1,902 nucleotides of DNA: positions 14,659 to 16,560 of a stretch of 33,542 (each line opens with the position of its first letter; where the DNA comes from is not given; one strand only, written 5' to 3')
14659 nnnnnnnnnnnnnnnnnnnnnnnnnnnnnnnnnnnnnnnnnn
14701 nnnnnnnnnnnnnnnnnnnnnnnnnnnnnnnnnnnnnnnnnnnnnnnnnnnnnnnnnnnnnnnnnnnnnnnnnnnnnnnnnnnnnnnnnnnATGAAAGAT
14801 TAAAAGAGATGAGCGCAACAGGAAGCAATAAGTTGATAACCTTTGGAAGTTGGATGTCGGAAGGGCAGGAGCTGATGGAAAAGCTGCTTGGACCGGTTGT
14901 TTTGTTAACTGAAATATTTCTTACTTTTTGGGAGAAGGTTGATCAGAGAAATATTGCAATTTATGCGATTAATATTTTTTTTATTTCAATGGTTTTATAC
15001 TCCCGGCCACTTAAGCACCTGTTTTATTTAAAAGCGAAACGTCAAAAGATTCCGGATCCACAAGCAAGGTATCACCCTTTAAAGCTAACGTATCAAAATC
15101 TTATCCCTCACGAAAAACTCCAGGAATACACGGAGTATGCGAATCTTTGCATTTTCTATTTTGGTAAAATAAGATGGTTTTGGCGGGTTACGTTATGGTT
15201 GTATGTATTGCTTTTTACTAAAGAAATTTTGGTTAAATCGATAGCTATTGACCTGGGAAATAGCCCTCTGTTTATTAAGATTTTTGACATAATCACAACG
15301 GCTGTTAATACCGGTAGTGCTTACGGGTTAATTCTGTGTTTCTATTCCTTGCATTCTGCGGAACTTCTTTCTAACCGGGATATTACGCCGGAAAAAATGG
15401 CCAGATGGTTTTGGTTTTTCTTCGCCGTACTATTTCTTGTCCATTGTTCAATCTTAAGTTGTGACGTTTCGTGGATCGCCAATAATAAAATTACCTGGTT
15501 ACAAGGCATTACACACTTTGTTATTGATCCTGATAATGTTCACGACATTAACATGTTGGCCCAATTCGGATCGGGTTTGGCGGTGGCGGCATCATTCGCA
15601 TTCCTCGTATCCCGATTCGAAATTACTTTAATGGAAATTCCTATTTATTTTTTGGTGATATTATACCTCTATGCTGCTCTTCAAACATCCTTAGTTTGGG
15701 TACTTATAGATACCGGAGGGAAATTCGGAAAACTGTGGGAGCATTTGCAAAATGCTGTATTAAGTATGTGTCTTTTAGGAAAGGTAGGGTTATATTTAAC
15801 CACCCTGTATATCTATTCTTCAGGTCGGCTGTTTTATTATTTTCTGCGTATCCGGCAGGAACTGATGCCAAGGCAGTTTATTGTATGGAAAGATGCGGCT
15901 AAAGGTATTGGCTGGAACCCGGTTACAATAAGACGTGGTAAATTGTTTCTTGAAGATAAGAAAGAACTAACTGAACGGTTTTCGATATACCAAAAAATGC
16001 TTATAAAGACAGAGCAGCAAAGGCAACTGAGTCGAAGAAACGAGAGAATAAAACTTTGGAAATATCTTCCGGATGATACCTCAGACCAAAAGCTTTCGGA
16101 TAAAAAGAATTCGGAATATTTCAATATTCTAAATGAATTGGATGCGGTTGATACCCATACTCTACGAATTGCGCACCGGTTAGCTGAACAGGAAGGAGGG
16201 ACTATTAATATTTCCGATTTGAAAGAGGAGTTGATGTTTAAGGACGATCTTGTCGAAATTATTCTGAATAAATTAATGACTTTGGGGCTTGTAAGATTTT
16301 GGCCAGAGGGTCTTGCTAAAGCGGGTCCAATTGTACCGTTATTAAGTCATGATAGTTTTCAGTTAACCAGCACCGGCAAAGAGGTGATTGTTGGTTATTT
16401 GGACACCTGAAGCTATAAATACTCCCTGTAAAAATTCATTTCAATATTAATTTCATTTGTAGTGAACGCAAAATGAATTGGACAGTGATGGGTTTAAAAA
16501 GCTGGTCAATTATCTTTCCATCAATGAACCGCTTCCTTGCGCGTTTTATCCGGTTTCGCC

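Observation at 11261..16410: Terminator-bounded three-gene module made entirely of large polytopic membrane proteins (Gcr-like protein plus two paralogues, one with a winged helix)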

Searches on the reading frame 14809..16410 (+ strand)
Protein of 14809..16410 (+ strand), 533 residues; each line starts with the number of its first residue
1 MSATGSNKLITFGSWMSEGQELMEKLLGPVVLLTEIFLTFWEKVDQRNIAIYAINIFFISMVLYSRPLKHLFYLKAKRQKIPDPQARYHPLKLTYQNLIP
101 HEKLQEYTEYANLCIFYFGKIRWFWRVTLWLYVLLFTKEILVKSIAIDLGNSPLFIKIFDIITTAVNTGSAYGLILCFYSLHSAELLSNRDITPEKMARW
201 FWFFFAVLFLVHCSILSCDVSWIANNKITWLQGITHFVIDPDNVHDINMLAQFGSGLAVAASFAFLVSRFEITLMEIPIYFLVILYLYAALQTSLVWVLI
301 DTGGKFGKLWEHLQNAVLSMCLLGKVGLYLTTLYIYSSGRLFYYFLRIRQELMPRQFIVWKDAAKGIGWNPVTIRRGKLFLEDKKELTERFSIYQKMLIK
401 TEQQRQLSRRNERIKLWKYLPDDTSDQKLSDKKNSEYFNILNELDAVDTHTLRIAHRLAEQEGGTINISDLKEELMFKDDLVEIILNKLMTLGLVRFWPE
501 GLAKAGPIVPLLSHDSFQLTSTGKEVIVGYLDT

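Call 3: search_protein_families(library=pfam, proteins=[window:14809-16410:+], max_evalue=0.1)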
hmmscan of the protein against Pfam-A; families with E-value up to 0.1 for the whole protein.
window:14809-16410:+ (533 aa): 0 families

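Call 4: search_protein_families(library=ncbifam, proteins=[window:14809-16410:+], max_evalue=0.1)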
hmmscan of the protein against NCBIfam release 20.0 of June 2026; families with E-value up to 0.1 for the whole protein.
window:14809-16410:+ (533 aa): 0 families

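Call 5: search_protein_families(library=padloc, proteins=[window:14809-16410:+], max_evalue=0.1)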
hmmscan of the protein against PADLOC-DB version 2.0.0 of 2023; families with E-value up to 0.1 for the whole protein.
window:14809-16410:+ (533 aa): 2 families
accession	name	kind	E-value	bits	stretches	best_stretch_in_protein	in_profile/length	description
PDLC00075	GajA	-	0.006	13.2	1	396-451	118-173/536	AAA ATPase domain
PDLC04230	HEC-02B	-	0.023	12.6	1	56-97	37-77/205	-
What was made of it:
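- On Known anti-phage defence systems (PADLOC-DB v2): Only chance-level hits, E 0.006-0.023 at 12-13 bits (call 5).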

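Call 9: find_homologous_proteins(query=window:14809-16410:+)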
Query window:14809-16410:+ (533 aa): 2 proteins with E <= 0.001 among 8000 candidates.
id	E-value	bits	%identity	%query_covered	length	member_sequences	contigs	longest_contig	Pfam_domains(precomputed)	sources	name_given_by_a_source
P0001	0.0e+0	1211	100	100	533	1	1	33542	-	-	-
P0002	6.3e-7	46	26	63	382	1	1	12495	-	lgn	-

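Call 13: find_encoding_contigs(protein=P0002, flank=8000)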
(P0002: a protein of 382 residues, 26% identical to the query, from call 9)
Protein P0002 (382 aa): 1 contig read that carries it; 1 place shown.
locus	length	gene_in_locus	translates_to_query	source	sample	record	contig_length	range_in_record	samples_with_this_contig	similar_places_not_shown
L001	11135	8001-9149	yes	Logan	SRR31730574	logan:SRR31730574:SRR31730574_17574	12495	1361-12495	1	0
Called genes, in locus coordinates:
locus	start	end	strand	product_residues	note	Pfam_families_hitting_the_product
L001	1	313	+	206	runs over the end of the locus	PF12844:HTH_19 (faint), PF13560:HTH_31, PF01381:HTH_3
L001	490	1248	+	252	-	PF13308:YARHG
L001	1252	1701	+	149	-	PF00877:NLPC_P60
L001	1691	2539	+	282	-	PF13539:Peptidase_M15_4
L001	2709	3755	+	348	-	-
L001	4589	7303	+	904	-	PF00282:Pyridoxal_deC, PF21391:tyr_de_CO2_C (faint)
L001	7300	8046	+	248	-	-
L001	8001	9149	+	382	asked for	-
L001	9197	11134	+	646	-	?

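Call 34: search_protein_representatives(alignment_id=A1)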
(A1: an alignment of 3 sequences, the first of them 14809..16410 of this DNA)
Query: 3 sequences, 436 profile positions. Proteins with E-value up to 0.001 (for the whole library): 448; up to 1e-10: 100; up to 1e-30: 20. The best 150 are listed.
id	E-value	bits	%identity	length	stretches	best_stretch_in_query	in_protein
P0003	9.7e-202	687.2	-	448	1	1-436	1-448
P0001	2.5e-194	662.7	-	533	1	11-435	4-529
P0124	1.2e-73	265.1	-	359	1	19-379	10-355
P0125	1.9e-56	208.3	-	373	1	18-376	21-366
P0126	1.9e-55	205.1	-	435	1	15-383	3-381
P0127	6.6e-53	196.7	-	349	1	15-374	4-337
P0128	2.2e-52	195.0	-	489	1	19-383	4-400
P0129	3.0e-52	194.6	-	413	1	19-416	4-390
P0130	2.2e-51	191.7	-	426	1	19-375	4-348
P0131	3.6e-50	187.7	-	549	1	15-377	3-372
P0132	3.7e-48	181.0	-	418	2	262-386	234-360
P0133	8.3e-47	176.6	-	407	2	262-376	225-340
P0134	3.3e-46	174.6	-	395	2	261-380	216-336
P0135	2.1e-42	162.1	-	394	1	21-371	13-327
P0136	4.7e-40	154.4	-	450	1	16-376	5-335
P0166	5.3e-16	75.1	-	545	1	49-376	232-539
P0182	1.8e-13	66.8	-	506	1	64-379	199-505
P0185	4.2e-13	65.5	-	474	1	263-377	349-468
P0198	4.2e-12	62.2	-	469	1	65-375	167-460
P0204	1.7e-11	60.2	-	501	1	246-377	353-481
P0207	2.7e-11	59.6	-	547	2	260-377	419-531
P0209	2.8e-11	59.6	-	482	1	260-378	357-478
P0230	2.6e-10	56.3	-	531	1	263-376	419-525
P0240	6.1e-10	55.1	-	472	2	262-377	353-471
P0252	1.1e-09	54.3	-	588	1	18-374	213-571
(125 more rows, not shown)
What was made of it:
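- On Uncatalogued 8-TM family (defined here by profiles A1 and A5): Independent members were recovered down to E 1e-73 (call 34).
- The profile search finds 448 representatives at E<=1e-3 and 100 at E<=1e-10 (call 34).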

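Call 36: search_protein_families(library=pfam, alignment_id=A3, max_evalue=0.001)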
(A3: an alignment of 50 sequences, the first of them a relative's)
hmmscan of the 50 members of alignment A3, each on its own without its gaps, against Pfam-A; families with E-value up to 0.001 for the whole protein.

A. member 1, P0142 (1027 aa): 0 families

B. families by the number of members that match (of 50 scanned): 3 families
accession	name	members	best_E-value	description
PF19955.5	EAD1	2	2.2e-11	Effector-associated domain 1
PF13676.11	TIR_2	1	2.1e-11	TIR domain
PF13664.11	DUF4149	1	0.00016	Domain of unknown function (DUF4149)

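Call 39: predict_structure(alignment_id=A1)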
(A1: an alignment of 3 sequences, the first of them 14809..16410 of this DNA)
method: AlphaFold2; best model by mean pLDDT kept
length: 533 residues; sequences in the alignment: 3
mean_pLDDT: 47.8   pTM: 0.35
mean pLDDT of the five models: 47.8, 45.4, 45.0, 44.5, 41.1
residues with pLDDT >= 90: 0; 70-90: 34; 50-70: 175; < 50: 324
segments of 3 or more residues with pLDDT < 50: 1-36, 42-45, 65-121, 145-153, 170-174, 176-198, 216-249, 264-278, 280-282, 293-306, 332-434, 498-509
pLDDT, mean of each block of 10 residues (from residue 1): 26 29 41 49 53 57 42 27 33 36 40 46 53 58 48 51 52 49 38 46 55 49 41 37 46 51 47 42 52 48 48 54 51 45 38 31 34 33 43 42 44 40 42 51 60 73 76 73 69 61 45 70 67 59
secondary structure, 60 per line:
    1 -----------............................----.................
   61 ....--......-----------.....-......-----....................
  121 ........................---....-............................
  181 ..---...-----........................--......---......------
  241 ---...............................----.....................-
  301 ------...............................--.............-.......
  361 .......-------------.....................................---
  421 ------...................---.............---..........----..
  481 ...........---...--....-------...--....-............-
elements in order: H12-39 H44-64 H67-72 H84-88 H90-95 H101-144 H148-151 H153-182 H194-217 H220-225 H229-234 H244-274 H279-299 H307-337 H340-352 H354-367 H381-417 H427-445 H449-461 E465-467 H468-474 H479-491 E495-497 H500-503 E516-519 H521-532
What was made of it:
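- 15823..16143 (+): Gene 3, residues 339-445: a basic juxtamembrane segment (pI 11.4), a long K/R-rich helix (about 381-417) and an acidic linker. AF2 secondary structure (call 39).
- The membrane core could not be modelled (pLDDT 48, call 39), so the buried polar site is inferred from sequence alone.
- Tried and rejected: The AF2 model of gene 3 from a 3-sequence alignment was poor (pLDDT 48, call 39).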

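Call 42: search_protein_families(library=pfam, alignment_id=A4, max_evalue=0.01)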
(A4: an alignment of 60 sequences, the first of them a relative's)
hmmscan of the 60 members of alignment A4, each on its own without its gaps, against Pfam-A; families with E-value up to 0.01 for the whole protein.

A. member 1, P0165 (491 aa): 1 family
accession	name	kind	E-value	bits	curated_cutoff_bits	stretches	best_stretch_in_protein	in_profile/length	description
PF19955.5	EAD1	-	0.00034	21.4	24.2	1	5-88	2-83/90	Effector-associated domain 1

B. families by the number of members that match (of 60 scanned): 18 families
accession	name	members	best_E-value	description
PF00486.34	Trans_reg_C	13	4.3e-18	Transcriptional regulatory protein, C terminal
PF19955.5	EAD1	3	2.2e-11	Effector-associated domain 1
PF13676.11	TIR_2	1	2.1e-11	TIR domain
PF19964.5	EAD11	1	3e-11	Effector-associated domain 11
PF23620.1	KIAA0319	1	1.2e-05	KIAA0319 C-terminal domain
PF01844.29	HNH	1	6.7e-05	HNH endonuclease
PF13391.12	HNH_2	1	0.00016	HNH endonuclease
PF13664.11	DUF4149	1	0.00016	Domain of unknown function (DUF4149)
PF05767.17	Pox_A14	1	0.00016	Poxvirus virion envelope protein A14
PF03595.22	SLAC1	1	0.0002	Voltage-dependent anion channel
PF01292.26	Ni_hydr_CYTB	1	0.001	Prokaryotic cytochrome b561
PF01794.25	Ferric_reduct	1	0.0016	Ferric reductase like transmembrane component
PF14997.11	CECR6_TMEM121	1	0.0046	CECR6/TMEM121 family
PF01217.26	Clat_adaptor_s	1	0.0052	Clathrin adaptor complex small chain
PF19529.4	DUF6057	1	0.0053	Family of unknown function (DUF6057)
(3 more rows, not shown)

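Call 45: search_protein_families(library=pfam, proteins=[P0185, P0204, P0207, P0209, P0230, P0240, P0166, P0182, P0198, P0252], max_evalue=0.01)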
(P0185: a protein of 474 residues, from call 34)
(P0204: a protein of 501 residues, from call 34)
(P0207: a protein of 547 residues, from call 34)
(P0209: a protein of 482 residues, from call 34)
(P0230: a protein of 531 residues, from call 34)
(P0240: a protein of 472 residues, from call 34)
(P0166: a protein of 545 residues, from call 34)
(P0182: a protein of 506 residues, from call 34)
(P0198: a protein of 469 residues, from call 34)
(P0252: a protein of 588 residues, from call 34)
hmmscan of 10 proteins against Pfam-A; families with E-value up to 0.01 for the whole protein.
P0185 (474 aa): 0 families

P0204 (501 aa): 0 families

P0207 (547 aa): 0 families

P0209 (482 aa): 0 families

P0230 (531 aa): 1 family
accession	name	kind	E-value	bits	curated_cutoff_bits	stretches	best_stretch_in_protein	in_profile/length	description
PF00486.34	Trans_reg_C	-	1.5e-07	31.8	26.2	1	58-133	2-76/77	Transcriptional regulatory protein, C terminal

P0240 (472 aa): 0 families

P0166 (545 aa): 3 families
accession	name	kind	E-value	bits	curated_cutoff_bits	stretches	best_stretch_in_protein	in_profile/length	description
PF23620.1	KIAA0319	-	1.2e-05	26.1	27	1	97-153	1-57/94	KIAA0319 C-terminal domain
PF01844.29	HNH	-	6.7e-05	23.4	21.4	1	23-61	1-43/47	HNH endonuclease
PF13391.12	HNH_2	-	0.00016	21.9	21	1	23-64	1-60/66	HNH endonuclease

P0182 (506 aa): 1 family
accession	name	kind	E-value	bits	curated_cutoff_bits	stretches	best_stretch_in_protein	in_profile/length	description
PF00486.34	Trans_reg_C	-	1.5e-06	28.6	26.2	1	28-72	1-45/77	Transcriptional regulatory protein, C terminal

P0198 (469 aa): 1 family
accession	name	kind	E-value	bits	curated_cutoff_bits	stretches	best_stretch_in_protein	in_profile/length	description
PF00486.34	Trans_reg_C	-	4.3e-18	65.6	26.2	1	24-100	1-77/77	Transcriptional regulatory protein, C terminal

P0252 (588 aa): 1 family
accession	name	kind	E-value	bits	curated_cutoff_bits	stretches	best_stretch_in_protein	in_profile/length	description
PF00486.34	Trans_reg_C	-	1.3e-11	44.8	26.2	1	27-95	4-77/77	Transcriptional regulatory protein, C terminal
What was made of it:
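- Closest known: EAD-linked effectors of NTP-dependent conflict systems. Same: Some family members carry EAD1, EAD11, TIR or HNH domains N-terminal to the same 8-TM domain (calls 36, 42, 45).
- Relatives carry N-terminal EAD1 (3), EAD11 (1), TIR_2 (1) and HNH (1) domains (calls 36, 42, 45).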

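Call 53: search_protein_families(library=pfam, alignment_id=A5, max_evalue=0.1)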
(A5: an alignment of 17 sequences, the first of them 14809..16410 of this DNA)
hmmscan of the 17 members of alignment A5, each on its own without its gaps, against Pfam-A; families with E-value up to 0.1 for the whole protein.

A. member 1, window:14809-16410:+ (533 aa): 0 families

B. families by the number of members that match (of 17 scanned): 4 families
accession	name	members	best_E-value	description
PF13664.11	DUF4149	1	0.00016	Domain of unknown function (DUF4149)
PF20293.4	MC6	1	0.037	ABC-three component (ABC-3C) system Middle Component 6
PF20048.4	DUF6450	1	0.069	Domain of unknown function (DUF6450)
PF09713.15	A_thal_3526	1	0.076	Plant protein 1589 of unknown function (A_thal_3526)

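Call 56: find_related_loci(query=A6, collection=genome_contigs, flank=8000)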
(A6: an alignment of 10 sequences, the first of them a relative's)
Query A6 (549 aa) in genome_contigs; peptide patterns used: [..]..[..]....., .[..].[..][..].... (x = any residue, [..] = any of these).
77 stretches matched a pattern; 1 encode a relative of the query (tblastn E <= 1e-3); 1 distinct loci.
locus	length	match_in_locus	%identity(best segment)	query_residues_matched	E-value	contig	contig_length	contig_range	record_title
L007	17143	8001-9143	51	2-394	6e-117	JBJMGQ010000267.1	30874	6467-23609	MAG: Pyrinomonadaceae bacterium isolate H3_16_all_fractions_metab_conc_38_65_0 k255_4436889, whole genome shotgun sequen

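Call 57: fold_search(model_id=the predicted structure, library=pdb)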
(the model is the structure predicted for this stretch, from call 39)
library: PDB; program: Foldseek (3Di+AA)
matches with E <= 10: 311; with E <= 0.001: 0
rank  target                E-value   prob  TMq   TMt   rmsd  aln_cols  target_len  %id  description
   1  9mni_R                1.3e-01  0.90  0.25  0.34  18.3       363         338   12  CGRP Receptor in complex with dC2_050 (released 2025-10-22)
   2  2pex_A                1.5e-01  0.99  0.12  0.40  14.0       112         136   17  Structure of reduced C22S OhrR from Xanthamonas Campestris (released 2007-12-11)
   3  3vod_B                1.7e-01  0.99  0.13  0.43  14.2       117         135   20  Crystal Structure of mutant MarR C80S from E.coli (released 2013-03-06)
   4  3voe_B                2.4e-01  0.98  0.13  0.43  14.2       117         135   20  Crystal Structure of wild type MarR (apo form) from E.coli (released 2013-03-06)
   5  7dvu                  2.4e-01  0.97  0.13  0.41  12.8       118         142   15  Crystal structure of heme sensor protein PefR in complex with heme and cyanide (released 2021-09-29)
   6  5h3r_B                2.8e-01  0.99  0.13  0.42  12.2       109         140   18  Crystal Structure of mutant MarR C80S from E.coli complexed with operator DNA (released 2017-08-02)
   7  7dvr                  2.8e-01  0.96  0.12  0.39  13.0       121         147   12  Crystal structure of heme sensor protein PefR from Streptococcus agalactiae in complex with heme (released 2021-09-29)
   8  8flq_R                3.0e-01  0.84  0.28  0.38  10.7       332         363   13  Human PTH1R in complex with PTH(1-34) and Gs (released 2023-04-26)
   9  4jba_A                3.1e-01  0.98  0.13  0.43  13.9       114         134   17  Crystal Structure of the Oxidized Form of MarR from E.coli (released 2013-10-16)
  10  3vod_A                3.1e-01  0.98  0.13  0.44  13.8       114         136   18  Crystal Structure of mutant MarR C80S from E.coli (released 2013-03-06)
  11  4hbl_C                3.1e-01  0.97  0.13  0.41  14.2       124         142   11  Crystal structure of AbfR of Staphylococcus epidermidis (released 2013-01-02)
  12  6uus_R                3.3e-01  0.51  0.20  0.27  19.1       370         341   11  CryoEM Structure of the active Adrenomedullin 2 receptor G protein complex with adrenomedullin peptide (released 2020-04-01)
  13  6uun_R                3.4e-01  0.51  0.21  0.29  13.6       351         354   11  CryoEM Structure of the active Adrenomedullin 1 receptor G protein complex with adrenomedullin peptide (released 2020-03-25)
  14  3cjn                  3.6e-01  0.97  0.13  0.39   8.2       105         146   18  Crystal structure of transcriptional regulator, MarR family, from Silicibacter pomeroyi (released 2008-03-25)
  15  3vb2_A                3.8e-01  0.95  0.12  0.41  13.4       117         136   19  Crystal Structure of the Reduced Form of MarR from E.coli (released 2013-01-30)
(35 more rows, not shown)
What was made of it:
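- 16144..16410 (+): Gene 3, residues 446-533 plus stop codon: a MarR-like winged-helix domain, unique to gene 3 among the relatives examined. Foldseek hits OhrR, MarR, PefR and MepR at probability 0.9-0.99 (call 57). pLDDT is mostly 60-76 across residues 441-533 (call 39).
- Tried and rejected: I therefore disregard its 7TM-receptor (GPCR) fold hits (call 57).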

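Call 60: find_related_loci(query=A6, collection=metagenome_contigs, flank=7000)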
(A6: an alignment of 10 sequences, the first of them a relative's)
Query A6 (549 aa) in metagenome_contigs; peptide patterns used: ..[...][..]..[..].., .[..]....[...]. (x = any residue, [..] = any of these).
226 stretches matched a pattern; 3 encode a relative of the query (tblastn E <= 1e-3); 3 distinct loci.
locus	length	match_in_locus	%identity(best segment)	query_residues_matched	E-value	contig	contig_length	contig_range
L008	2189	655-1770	42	1-389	7e-101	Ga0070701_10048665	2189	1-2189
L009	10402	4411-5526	42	1-389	3e-96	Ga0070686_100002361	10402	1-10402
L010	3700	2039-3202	45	8-547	4e-93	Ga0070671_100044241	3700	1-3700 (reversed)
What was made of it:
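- Tried and rejected: The tighter subgroup alignment found only 1 genome locus and 3 metagenome loci (calls 56, 60), too few for neighbourhood statistics.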
